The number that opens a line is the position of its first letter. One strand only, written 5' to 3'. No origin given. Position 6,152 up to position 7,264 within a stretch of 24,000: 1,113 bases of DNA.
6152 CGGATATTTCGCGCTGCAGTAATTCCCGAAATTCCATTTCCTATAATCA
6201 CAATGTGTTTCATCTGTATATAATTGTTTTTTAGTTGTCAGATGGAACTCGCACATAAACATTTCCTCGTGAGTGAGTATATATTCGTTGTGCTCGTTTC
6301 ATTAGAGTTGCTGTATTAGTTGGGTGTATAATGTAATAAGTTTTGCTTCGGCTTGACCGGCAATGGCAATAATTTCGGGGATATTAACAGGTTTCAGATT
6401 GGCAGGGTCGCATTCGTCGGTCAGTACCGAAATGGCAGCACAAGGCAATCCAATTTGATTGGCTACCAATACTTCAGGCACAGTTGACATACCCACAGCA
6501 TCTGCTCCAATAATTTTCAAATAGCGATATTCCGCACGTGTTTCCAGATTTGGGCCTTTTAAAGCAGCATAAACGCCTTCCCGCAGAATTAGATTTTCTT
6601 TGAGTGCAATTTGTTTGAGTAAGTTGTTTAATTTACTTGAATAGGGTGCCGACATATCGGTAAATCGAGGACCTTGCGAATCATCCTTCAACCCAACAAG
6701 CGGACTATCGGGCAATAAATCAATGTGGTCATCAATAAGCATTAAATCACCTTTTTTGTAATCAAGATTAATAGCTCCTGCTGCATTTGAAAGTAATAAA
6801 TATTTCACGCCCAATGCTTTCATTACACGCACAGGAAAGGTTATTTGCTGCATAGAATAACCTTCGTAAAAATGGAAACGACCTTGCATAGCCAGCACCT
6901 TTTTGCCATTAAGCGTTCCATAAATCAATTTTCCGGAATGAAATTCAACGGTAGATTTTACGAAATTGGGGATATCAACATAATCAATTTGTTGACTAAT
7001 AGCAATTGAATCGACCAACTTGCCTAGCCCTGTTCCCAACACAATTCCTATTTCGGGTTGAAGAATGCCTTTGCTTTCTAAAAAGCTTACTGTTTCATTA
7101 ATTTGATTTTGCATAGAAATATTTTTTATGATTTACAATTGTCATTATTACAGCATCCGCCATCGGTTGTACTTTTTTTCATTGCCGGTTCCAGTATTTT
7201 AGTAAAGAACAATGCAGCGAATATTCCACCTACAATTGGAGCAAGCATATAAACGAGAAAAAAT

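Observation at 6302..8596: PNP plus CofC-like nucleotidyltransferase as candidates for the missing post-ArsS steps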

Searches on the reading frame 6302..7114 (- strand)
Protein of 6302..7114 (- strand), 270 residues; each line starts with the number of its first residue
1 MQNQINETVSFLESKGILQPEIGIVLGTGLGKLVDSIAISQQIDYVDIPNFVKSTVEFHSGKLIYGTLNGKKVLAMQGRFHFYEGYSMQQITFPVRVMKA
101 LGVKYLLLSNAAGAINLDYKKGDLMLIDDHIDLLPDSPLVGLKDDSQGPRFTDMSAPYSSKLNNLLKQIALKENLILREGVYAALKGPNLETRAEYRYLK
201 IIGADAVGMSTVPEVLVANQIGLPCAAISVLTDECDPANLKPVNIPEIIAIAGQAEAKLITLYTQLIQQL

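Call 7: search_protein_families(library=pfam, proteins=[window:6302-7114:-])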
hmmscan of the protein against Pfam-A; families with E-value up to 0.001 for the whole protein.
window:6302-7114:- (270 aa): 1 family
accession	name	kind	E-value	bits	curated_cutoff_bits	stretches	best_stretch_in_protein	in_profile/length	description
PF01048.26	PNP_UDP_1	-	9.3e-50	169.6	25.1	1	21-267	1-232/233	Phosphorylase superfamily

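Call 8: search_protein_families(library=ncbifam, proteins=[window:6302-7114:-])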
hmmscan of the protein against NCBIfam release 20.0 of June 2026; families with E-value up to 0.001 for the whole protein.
window:6302-7114:- (270 aa): 11 families
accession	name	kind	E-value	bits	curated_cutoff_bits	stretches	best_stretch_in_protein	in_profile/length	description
NF006054.0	PRK08202.1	equivalog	2.6e-102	342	218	1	2-269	5-273/274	purine-nucleoside phosphorylase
TIGR01700.1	PNPH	equivalog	3.7e-87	291.9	293.35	1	21-267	1-248/249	purine nucleoside phosphorylase I, inosine and guanosine-specific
TIGR01697.1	PNPH-PUNA-XAPA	subfamily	7.6e-86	287.5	197.1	1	21-267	1-246/247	inosine/guanosine/xanthosine phosphorylase family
TIGR01698.1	PUNP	equivalog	4.6e-64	216.2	302.6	1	22-267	2-244/245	purine-nucleoside phosphorylase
TIGR01699.1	XAPA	equivalog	2.6e-59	200.8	370.9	1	22-235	2-215/248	xanthosine phosphorylase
TIGR01694.1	MTAP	equivalog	1.2e-26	93.5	274.85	1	61-268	33-239/240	S-methyl-5'-thioadenosine phosphorylase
NF006334.0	PRK08564.1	equivalog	3.6e-24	85.3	382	1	20-270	8-250/267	S-methyl-5'-thioadenosine phosphorylase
NF006599.0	PRK09136.1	equivalog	1.1e-20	73.9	223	1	54-261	28-238/247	S-methyl-5'-thioinosine phosphorylase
NF006492.0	PRK08931.1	equivalog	7.7e-17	61.6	437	1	51-269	27-246/291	S-methyl-5'-thioadenosine phosphorylase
NF005657.0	PRK07432.1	equivalog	6e-16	58.4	453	1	20-235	4-215/291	S-methyl-5'-thioadenosine phosphorylase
NF005876.0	PRK07823.1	equivalog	4.2e-14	52.3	306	1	20-234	6-208/267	S-methyl-5'-thioadenosine phosphorylase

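Call 11: search_solved_structures(query=window:6302-7114:-, show_alignments=3)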
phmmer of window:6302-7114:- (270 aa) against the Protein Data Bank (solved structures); distinct sequences matched with E-value up to 0.001: 71 (the best 60 are shown).
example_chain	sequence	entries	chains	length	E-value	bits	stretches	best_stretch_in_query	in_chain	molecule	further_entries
4lna_A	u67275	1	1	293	6e-88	297.9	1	3-269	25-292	Purine nucleoside phosphorylase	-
4m1e_A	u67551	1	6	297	9.3e-81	274.4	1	17-267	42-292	Purine nucleoside phosphorylase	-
8swt_A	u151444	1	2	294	4.4e-77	262.3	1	3-268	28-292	Purine nucleoside phosphorylase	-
8swu_A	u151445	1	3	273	9.8e-75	254.7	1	2-269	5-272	Purine nucleoside phosphorylase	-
3la8_A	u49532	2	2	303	3.2e-69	236.6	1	4-257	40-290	Putative purine nucleoside phosphorylase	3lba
4ns1_A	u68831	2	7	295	3.3e-65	223.5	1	4-267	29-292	Purine nucleoside phosphorylase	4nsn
3khs_A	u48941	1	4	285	4.5e-61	209.9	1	6-267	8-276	Purine nucleoside phosphorylase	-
2a0x_A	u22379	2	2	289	3.9e-60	206.8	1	8-261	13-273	Purine nucleoside phosphorylase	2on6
4ear_A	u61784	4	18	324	5e-60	206.5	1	7-261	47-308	Purine nucleoside phosphorylase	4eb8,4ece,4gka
1a9q_A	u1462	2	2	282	8.2e-60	205.8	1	6-261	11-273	PURINE NUCLEOSIDE PHOSPHORYLASE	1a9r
1a9t_A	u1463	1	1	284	8.5e-60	205.7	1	6-261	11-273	PURINE NUCLEOSIDE PHOSPHORYLASE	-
1a9o_A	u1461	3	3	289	8.9e-60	205.7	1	6-261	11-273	PURINE NUCLEOSIDE PHOSPHORYLASE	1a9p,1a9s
1pbn_A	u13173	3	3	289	9e-60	205.6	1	6-261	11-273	PURINE NUCLEOSIDE PHOSPHORYLASE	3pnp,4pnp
3gb9_A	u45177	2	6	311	1e-59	205.5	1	8-261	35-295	Purine nucleoside phosphorylase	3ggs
1m73_E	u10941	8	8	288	1e-59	205.5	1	8-261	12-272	PURINE NUCLEOSIDE PHOSPHORYLASE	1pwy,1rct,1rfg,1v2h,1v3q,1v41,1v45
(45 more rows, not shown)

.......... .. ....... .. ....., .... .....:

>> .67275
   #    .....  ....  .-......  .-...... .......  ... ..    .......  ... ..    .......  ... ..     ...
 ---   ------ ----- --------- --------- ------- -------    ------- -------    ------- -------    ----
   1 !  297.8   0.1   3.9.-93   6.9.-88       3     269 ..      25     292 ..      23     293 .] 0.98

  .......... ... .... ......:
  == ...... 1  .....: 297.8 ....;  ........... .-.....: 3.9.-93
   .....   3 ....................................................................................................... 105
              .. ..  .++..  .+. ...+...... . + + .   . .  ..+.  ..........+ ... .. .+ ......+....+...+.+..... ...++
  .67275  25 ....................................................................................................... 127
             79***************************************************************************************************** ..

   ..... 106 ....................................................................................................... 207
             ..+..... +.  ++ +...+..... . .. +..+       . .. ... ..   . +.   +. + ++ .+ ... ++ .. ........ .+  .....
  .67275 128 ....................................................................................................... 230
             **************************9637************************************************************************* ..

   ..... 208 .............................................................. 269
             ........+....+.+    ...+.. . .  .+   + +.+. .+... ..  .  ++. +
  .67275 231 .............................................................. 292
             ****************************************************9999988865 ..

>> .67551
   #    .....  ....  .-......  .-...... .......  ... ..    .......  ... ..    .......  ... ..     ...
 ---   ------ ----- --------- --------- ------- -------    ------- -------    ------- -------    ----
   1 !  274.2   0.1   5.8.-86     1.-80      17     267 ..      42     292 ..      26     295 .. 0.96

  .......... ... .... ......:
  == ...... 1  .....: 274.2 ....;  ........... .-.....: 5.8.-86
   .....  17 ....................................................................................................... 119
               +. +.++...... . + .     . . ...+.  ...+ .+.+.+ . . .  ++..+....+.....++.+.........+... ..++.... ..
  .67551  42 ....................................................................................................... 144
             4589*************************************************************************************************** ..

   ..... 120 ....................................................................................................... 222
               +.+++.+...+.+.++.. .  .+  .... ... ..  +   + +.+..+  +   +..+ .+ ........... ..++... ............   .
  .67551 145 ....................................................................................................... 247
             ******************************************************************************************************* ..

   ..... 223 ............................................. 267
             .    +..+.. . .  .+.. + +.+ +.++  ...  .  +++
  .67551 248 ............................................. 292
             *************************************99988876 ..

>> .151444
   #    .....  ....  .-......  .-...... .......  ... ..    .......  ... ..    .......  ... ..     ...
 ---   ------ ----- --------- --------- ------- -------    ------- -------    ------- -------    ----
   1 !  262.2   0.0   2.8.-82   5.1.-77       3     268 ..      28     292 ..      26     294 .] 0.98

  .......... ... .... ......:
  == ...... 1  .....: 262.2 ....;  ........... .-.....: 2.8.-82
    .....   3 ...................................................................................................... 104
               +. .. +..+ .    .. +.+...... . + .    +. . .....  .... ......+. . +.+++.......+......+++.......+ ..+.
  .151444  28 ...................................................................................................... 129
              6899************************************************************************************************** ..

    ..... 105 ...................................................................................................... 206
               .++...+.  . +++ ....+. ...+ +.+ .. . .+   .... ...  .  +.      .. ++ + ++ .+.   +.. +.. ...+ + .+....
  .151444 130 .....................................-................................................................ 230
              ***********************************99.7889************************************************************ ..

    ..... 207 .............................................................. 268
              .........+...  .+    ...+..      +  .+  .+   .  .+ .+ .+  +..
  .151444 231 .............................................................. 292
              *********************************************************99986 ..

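Call 12: find_encoding_contigs(protein=window:6302-7114:-, flank=10000, max_places=6)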
Protein window:6302-7114:- (270 aa): 1 contig read that carries it; 1 place shown.
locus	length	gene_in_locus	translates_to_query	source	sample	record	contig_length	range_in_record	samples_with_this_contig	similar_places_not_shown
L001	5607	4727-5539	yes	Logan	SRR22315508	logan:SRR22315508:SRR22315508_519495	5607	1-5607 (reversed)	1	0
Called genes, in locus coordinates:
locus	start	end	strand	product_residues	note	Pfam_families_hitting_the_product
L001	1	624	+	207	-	?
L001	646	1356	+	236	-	PF04784:DUF547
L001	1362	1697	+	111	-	PF02627:CMD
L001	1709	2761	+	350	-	PF04055:Radical_SAM, PF12345:DUF3641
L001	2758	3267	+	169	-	PF00581:Rhodanese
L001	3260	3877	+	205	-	PF01983:CofC (weak), PF09837:DUF2064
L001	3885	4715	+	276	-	PF00230:MIP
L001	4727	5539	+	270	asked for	PF01048:PNP_UDP_1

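Call 14: find_homologous_proteins(query=window:6302-7114:-, max_evalue=1e-30)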
Query window:6302-7114:- (270 aa): 8000 proteins with E <= 1e-30 among 8000 candidates; the best 120 are listed.
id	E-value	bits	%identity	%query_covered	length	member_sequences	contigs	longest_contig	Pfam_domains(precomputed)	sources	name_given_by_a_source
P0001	7.2e-171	584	100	100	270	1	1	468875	PF01048.27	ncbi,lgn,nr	ncbi:MAG: purine-nucleoside phosphorylase [Paludibacter sp.]|nr:purine-nucleoside phosphorylase [Pal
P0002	2.9e-147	507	86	100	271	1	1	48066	PF01048.27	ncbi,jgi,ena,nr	ncbi:MAG: purine-nucleoside phosphorylase [Porphyromonadaceae bacterium CG2_30_38_12]|nr:MAG: purine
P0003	3.0e-130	451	75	100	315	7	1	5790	PF01048.27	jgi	-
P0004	4.2e-129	448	77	99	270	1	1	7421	PF01048.27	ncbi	ncbi:MAG: purine-nucleoside phosphorylase [Bacteroidales bacterium]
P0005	8.3e-129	447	75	99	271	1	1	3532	PF01048.27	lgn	-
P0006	6.4e-128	444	75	100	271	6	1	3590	PF01048.27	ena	-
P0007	2.1e-127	442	74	100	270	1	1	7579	PF01048.27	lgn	-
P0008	9.6e-127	440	76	100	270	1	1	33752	PF01048.27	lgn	-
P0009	2.1e-126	439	72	100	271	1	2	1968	PF01048.27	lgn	-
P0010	1.1e-125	436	73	100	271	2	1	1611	PF01048.27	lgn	-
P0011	4.6e-125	434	72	100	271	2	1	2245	PF01048.27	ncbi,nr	ncbi:MAG: purine-nucleoside phosphorylase [Bacteroidetes bacterium HGW-Bacteroidetes-1]|nr:MAG: puri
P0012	1.0e-124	433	71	100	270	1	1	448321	PF01048.27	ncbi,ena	-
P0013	2.3e-124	432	75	100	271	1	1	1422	PF01048.27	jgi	jgi:purine-nucleoside phosphorylase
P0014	2.8e-124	432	72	99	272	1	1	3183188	PF01048.27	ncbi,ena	-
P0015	3.2e-124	432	71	100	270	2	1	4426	PF01048.27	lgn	-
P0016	3.6e-124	431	71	100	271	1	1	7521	PF01048.27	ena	-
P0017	4.0e-124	431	73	100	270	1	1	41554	PF01048.27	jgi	jgi:purine-nucleoside phosphorylase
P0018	4.1e-124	431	71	100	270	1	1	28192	PF01048.27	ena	-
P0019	4.5e-124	431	71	100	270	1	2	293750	PF01048.27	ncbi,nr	ncbi:MAG: purine-nucleoside phosphorylase [Bacteroidales bacterium]|nr:purine-nucleoside phosphoryla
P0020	3.7e-122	425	72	100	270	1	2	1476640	PF01048.27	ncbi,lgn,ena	-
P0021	8.8e-122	424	71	100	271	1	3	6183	PF01048.27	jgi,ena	-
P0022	1.9e-120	419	71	100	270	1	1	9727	PF01048.27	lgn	-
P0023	1.5e-119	416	70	99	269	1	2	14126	PF01048.27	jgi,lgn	jgi:purine-nucleoside phosphorylase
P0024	8.8e-119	414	70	99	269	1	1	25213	PF01048.27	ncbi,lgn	-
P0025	9.2e-119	414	70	99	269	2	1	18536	PF01048.27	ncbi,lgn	-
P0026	1.5e-118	413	70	100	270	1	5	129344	PF01048.27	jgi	jgi:purine-nucleoside phosphorylase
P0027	1.6e-118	413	69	99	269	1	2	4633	PF01048.27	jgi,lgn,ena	-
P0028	2.3e-118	412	70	100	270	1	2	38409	PF01048.27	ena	-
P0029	2.3e-118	412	69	99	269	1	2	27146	PF01048.27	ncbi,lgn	ncbi:MAG: purine-nucleoside phosphorylase [Bacteroidota bacterium]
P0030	2.8e-118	412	70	100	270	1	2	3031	PF01048.27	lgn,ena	-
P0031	3.1e-118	412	70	100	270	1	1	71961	PF01048.27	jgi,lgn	jgi:purine-nucleoside phosphorylase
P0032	3.4e-118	412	69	99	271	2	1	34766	PF01048.27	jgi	jgi:purine-nucleoside phosphorylase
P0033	3.9e-118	412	70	100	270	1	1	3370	PF01048.27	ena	-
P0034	4.3e-118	412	69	99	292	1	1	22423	PF01048.27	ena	-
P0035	4.5e-118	411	68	100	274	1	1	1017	PF01048.27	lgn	-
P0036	7.1e-118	411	69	100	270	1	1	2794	PF01048.27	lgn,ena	-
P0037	1.4e-117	410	69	100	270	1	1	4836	PF01048.27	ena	-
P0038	2.1e-117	409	67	99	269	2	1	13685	PF01048.27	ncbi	-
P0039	2.4e-117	409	69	100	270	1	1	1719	PF01048.27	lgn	-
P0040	2.6e-117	409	70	99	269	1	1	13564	PF01048.27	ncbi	-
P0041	2.7e-117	409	69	100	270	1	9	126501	PF01048.27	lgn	-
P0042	2.7e-117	409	70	100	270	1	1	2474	PF01048.27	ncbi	-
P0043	2.7e-117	409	70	100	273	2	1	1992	PF01048.27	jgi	jgi:purine-nucleoside phosphorylase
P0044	3.0e-117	409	69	99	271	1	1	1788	PF01048.27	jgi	jgi:purine-nucleoside phosphorylase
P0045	3.3e-117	409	69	99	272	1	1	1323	PF01048.27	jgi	jgi:purine-nucleoside phosphorylase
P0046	4.6e-117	408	69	100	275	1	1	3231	PF01048.27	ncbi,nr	ncbi:MAG: purine-nucleoside phosphorylase [Bacteroidota bacterium]|nr:purine-nucleoside phosphorylas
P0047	5.1e-117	408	69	99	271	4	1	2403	PF01048.27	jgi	jgi:purine-nucleoside phosphorylase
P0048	6.4e-117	408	68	99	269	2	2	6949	PF01048.27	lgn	-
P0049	7.1e-117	408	68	99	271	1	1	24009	PF01048.27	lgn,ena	-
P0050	8.6e-117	407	69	100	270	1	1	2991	PF01048.27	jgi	jgi:purine-nucleoside phosphorylase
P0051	1.1e-116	407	69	100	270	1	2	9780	PF01048.27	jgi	jgi:purine-nucleoside phosphorylase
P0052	1.2e-116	407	66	99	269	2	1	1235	PF01048.27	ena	-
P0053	2.3e-116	406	68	99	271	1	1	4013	PF01048.27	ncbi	-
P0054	2.3e-116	406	69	99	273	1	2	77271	PF01048.27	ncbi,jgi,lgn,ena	-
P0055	2.4e-116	406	69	100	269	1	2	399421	PF01048.27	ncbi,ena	-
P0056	2.6e-116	406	69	100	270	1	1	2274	PF01048.27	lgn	-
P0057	3.0e-116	406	69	99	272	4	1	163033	PF01048.27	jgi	jgi:purine-nucleoside phosphorylase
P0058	3.6e-116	405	66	100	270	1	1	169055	PF01048.27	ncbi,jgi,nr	ncbi:MAG: purine-nucleoside phosphorylase [Syntrophobacterales bacterium]|nr:purine-nucleoside phosp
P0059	3.8e-116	405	69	100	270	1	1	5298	PF01048.27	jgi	jgi:purine-nucleoside phosphorylase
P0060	3.8e-116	405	66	100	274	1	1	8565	PF01048.27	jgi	-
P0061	4.4e-116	405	69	99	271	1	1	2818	PF01048.27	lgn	-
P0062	5.0e-116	405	68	100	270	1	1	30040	PF01048.27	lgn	-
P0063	5.6e-116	405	68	100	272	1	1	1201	PF01048.27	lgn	-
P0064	6.3e-116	404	68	100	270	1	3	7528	PF01048.27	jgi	jgi:purine-nucleoside phosphorylase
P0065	8.3e-116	404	69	100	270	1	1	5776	PF01048.27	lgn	-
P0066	1.0e-115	404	68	100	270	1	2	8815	PF01048.27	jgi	-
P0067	1.0e-115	404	68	100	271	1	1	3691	PF01048.27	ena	-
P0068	1.1e-115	404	67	99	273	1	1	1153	PF01048.27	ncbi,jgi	jgi:purine-nucleoside phosphorylase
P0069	1.2e-115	404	67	100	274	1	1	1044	PF01048.27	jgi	-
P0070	1.2e-115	403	69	99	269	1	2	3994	PF01048.27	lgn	-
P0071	1.3e-115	403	67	100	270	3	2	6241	PF01048.27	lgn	-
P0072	1.4e-115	403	68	100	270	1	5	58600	PF01048.27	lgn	-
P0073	1.5e-115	403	68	100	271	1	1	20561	PF01048.27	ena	-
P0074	1.7e-115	403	68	100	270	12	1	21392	PF01048.27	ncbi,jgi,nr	ncbi:MAG: purine-nucleoside phosphorylase [Chlorobi bacterium]|nr:purine-nucleoside phosphorylase [C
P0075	1.7e-115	403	69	100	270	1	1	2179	PF01048.27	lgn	-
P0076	2.1e-115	403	68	100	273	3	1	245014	PF01048.27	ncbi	ncbi:MAG TPA: purine-nucleoside phosphorylase [Cyclobacteriaceae bacterium]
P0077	2.7e-115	402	68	100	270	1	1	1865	PF01048.27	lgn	-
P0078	2.8e-115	402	67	100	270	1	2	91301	PF01048.27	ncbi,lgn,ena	ncbi:MAG: purine-nucleoside phosphorylase [Salibacteraceae bacterium]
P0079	2.9e-115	402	67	100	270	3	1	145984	PF01048.27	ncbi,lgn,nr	ncbi:MAG: purine-nucleoside phosphorylase [Bacteroidales bacterium]|nr:purine-nucleoside phosphoryla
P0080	2.9e-115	402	68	100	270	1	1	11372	PF01048.27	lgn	-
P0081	3.0e-115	402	69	100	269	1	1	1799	PF01048.27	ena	-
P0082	3.2e-115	402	68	100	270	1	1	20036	PF01048.27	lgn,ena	-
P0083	3.3e-115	402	69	100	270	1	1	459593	PF01048.27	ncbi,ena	-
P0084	4.1e-115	402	67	99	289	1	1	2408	PF01048.27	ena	-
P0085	4.5e-115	402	67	100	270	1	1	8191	PF01048.27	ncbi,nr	ncbi:MAG: purine-nucleoside phosphorylase [Bacteroidales bacterium]|nr:purine-nucleoside phosphoryla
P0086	5.2e-115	401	68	100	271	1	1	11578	PF01048.27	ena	-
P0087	5.2e-115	401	67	100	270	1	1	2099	PF01048.27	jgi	jgi:purine-nucleoside phosphorylase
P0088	5.4e-115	401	69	100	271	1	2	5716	PF01048.27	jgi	jgi:purine-nucleoside phosphorylase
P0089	5.5e-115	401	68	100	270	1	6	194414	PF01048.27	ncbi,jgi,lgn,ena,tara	tara:strand:- start:38746 stop:39558 length:813 start_codon:yes stop_codon:yes gene_type:complete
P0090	7.0e-115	401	66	100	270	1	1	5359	PF01048.27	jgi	-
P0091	7.6e-115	401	70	100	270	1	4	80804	PF01048.27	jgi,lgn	jgi:purine-nucleoside phosphorylase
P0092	8.0e-115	401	66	100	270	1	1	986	PF01048.27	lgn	-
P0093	1.0e-114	400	68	100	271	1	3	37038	PF01048.27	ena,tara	tara:strand:+ start:561 stop:1376 length:816 start_codon:yes stop_codon:yes gene_type:complete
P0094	1.2e-114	400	68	100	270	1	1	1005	PF01048.27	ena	-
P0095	1.3e-114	400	68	99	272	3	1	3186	PF01048.27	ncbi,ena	-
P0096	1.4e-114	400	67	100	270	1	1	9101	PF01048.27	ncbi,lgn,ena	-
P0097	1.6e-114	400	67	100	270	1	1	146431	PF01048.27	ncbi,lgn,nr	ncbi:MAG: purine-nucleoside phosphorylase [Bacteroidia bacterium]|nr:purine-nucleoside phosphorylase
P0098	1.7e-114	400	66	100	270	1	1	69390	PF01048.27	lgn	-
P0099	1.7e-114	400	68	100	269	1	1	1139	PF01048.27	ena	-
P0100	1.8e-114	400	67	99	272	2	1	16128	PF01048.27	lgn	-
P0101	1.8e-114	400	67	100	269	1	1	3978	PF01048.27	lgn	-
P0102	1.9e-114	400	67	100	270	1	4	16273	PF01048.27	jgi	jgi:purine-nucleoside phosphorylase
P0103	2.1e-114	399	67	100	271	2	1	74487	PF01048.27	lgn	-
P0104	2.1e-114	399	67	100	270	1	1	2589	PF01048.27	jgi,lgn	jgi:purine-nucleoside phosphorylase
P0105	2.5e-114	399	68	100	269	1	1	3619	PF01048.27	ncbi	-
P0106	2.7e-114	399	76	88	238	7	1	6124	PF01048.27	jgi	jgi:purine-nucleoside phosphorylase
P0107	2.8e-114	399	66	100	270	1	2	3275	PF01048.27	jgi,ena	-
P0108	3.1e-114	399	66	99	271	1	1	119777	PF01048.27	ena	-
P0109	3.3e-114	399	68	100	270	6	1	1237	PF01048.27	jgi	jgi:purine-nucleoside phosphorylase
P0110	3.4e-114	399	67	100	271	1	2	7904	PF01048.27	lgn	-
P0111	4.1e-114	399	67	100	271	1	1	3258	PF01048.27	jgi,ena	-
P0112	4.2e-114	398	68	100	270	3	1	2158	PF01048.27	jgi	jgi:purine-nucleoside phosphorylase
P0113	4.3e-114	398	67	100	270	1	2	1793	PF01048.27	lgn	-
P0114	4.5e-114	398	68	99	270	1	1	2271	PF01048.27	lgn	-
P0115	4.6e-114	398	68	100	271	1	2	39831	PF01048.27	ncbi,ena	-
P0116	4.8e-114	398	66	100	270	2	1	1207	PF01048.27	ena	-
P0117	5.2e-114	398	66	100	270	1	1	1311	PF01048.27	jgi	-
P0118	6.1e-114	398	66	100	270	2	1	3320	PF01048.27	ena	-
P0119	6.4e-114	398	67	100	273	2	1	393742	PF01048.27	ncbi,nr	ncbi:MAG TPA: purine-nucleoside phosphorylase [Fulvivirga sp.]|nr:purine-nucleoside phosphorylase [F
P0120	6.8e-114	398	67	100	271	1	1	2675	PF01048.27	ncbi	-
